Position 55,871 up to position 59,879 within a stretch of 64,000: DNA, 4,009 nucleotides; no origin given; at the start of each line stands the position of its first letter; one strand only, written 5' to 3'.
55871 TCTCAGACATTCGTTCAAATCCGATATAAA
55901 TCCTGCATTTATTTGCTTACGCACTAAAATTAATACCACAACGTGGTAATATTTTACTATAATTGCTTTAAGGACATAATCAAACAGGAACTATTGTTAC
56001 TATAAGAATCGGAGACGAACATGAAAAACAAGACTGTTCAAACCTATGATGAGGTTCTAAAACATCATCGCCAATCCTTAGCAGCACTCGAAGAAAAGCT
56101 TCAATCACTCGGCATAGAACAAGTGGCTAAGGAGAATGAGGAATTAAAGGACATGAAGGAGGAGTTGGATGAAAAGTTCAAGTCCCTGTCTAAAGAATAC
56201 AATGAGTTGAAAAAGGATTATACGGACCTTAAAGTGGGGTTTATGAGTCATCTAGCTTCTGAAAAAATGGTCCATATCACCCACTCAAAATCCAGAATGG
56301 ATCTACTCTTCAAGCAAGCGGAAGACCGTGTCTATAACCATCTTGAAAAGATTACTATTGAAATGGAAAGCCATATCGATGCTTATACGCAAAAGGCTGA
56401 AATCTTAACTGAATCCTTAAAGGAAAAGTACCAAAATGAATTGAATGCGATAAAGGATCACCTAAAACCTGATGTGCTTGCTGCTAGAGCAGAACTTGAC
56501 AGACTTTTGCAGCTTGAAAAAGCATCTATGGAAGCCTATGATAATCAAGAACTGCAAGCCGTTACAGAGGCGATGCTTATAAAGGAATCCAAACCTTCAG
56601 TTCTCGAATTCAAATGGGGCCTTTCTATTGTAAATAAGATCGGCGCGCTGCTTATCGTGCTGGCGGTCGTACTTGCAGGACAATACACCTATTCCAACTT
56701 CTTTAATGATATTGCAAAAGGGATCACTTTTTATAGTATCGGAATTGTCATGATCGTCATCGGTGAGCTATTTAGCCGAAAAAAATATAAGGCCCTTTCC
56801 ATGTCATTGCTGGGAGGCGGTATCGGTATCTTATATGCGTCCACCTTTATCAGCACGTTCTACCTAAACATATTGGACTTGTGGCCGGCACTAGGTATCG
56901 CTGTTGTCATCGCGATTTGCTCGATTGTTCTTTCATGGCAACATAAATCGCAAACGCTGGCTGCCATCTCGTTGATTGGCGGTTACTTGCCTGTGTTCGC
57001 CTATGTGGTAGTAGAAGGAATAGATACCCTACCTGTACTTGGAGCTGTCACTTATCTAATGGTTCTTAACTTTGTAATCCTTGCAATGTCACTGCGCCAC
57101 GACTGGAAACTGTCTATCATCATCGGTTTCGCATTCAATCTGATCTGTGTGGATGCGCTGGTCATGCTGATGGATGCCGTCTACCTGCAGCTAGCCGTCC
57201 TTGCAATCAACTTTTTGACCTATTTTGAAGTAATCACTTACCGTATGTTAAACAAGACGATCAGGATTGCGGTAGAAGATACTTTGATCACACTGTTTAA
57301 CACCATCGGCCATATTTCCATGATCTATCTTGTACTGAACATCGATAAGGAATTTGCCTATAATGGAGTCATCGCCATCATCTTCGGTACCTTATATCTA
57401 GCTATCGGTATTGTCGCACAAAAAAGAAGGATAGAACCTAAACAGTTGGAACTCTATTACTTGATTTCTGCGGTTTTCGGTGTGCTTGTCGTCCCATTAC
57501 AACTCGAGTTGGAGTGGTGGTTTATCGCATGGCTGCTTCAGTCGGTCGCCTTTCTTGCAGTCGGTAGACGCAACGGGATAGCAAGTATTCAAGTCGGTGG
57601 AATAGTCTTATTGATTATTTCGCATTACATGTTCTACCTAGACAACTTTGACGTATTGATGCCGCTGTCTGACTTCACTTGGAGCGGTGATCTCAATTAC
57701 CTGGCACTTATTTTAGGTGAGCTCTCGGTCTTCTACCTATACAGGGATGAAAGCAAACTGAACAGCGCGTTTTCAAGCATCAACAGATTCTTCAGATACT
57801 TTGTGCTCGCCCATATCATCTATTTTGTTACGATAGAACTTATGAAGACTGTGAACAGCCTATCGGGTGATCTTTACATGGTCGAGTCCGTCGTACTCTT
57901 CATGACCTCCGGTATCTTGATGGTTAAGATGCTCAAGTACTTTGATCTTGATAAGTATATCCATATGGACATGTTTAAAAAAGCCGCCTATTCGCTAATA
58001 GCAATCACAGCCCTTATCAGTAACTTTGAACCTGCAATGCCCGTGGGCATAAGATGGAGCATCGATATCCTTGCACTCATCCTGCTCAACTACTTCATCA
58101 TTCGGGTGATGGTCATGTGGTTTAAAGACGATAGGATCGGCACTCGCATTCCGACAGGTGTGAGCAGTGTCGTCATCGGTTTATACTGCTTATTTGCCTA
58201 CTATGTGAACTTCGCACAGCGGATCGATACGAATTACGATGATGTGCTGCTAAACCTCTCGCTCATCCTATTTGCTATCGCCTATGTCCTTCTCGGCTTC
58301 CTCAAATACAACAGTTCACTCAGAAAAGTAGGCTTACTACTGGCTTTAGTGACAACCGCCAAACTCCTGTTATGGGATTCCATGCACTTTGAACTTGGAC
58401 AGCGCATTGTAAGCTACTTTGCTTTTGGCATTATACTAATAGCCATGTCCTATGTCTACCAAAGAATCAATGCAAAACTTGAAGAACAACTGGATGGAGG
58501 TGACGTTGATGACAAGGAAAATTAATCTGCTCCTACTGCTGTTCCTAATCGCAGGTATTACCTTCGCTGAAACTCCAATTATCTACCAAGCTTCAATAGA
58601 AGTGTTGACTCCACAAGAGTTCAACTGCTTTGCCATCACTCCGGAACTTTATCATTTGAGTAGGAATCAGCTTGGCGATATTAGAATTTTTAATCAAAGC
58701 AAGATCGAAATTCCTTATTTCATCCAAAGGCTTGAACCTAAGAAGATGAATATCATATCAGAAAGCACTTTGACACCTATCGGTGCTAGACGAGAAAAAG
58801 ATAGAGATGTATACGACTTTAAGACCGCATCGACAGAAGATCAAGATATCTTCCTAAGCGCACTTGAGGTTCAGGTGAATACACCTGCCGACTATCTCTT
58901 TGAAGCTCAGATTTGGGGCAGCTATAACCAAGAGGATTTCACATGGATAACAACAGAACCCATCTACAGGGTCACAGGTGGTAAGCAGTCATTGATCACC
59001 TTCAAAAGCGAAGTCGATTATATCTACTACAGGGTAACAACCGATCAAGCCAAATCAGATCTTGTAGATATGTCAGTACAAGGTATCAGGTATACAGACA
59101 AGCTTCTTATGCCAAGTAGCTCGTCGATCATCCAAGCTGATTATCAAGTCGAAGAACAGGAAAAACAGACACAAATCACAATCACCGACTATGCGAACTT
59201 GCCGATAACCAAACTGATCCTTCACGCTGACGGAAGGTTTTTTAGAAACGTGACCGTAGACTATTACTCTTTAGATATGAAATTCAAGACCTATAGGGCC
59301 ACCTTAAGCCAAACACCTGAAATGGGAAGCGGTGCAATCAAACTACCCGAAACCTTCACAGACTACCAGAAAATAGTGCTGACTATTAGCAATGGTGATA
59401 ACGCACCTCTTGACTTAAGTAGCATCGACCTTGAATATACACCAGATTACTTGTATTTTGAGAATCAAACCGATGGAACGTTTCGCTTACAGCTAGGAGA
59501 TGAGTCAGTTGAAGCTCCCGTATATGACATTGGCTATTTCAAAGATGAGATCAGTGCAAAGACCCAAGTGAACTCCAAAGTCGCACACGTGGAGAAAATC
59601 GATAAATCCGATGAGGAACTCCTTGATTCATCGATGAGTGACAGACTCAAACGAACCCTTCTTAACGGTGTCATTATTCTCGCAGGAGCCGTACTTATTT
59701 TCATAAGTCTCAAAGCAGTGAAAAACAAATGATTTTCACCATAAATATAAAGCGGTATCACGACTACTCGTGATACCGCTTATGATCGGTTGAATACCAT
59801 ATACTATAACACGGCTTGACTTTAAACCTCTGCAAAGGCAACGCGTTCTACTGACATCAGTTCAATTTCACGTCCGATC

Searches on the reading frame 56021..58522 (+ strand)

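Call 67: search_protein_families(library=pfam, proteins=[window:56021-58522:+], max_evalue=0.00001)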
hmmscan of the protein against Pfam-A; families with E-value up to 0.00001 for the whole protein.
window:56021-58522:+ (834 aa): 1 family
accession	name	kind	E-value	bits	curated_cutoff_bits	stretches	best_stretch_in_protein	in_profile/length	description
PF10101.14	DUF2339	-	1.7e-36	126.7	33.6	1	203-816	4-659/659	Predicted membrane protein (DUF2339)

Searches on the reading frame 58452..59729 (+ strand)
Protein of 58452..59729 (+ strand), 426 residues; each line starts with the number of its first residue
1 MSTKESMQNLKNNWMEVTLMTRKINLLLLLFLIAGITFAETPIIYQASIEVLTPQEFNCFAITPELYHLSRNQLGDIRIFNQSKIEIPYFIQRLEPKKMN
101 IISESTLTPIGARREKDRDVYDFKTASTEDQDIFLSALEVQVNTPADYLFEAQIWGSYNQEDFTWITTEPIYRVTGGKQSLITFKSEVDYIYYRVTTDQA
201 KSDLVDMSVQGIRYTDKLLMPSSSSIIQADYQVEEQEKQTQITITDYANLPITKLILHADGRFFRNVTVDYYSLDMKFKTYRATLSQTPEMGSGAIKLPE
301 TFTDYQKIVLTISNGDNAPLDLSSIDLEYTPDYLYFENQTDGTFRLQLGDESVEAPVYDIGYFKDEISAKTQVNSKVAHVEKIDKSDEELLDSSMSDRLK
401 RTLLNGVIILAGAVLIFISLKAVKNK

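Call 67: search_protein_families(library=pfam, proteins=[window:58452-59729:+], max_evalue=0.00001)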
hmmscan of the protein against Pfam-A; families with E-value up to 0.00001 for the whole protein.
window:58452-59729:+ (426 aa): 1 family
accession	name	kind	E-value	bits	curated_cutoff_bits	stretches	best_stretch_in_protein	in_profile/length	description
PF13163.11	DUF3999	-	2.8e-07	30.5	30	0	167-418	160-420/424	Protein of unknown function (DUF3999)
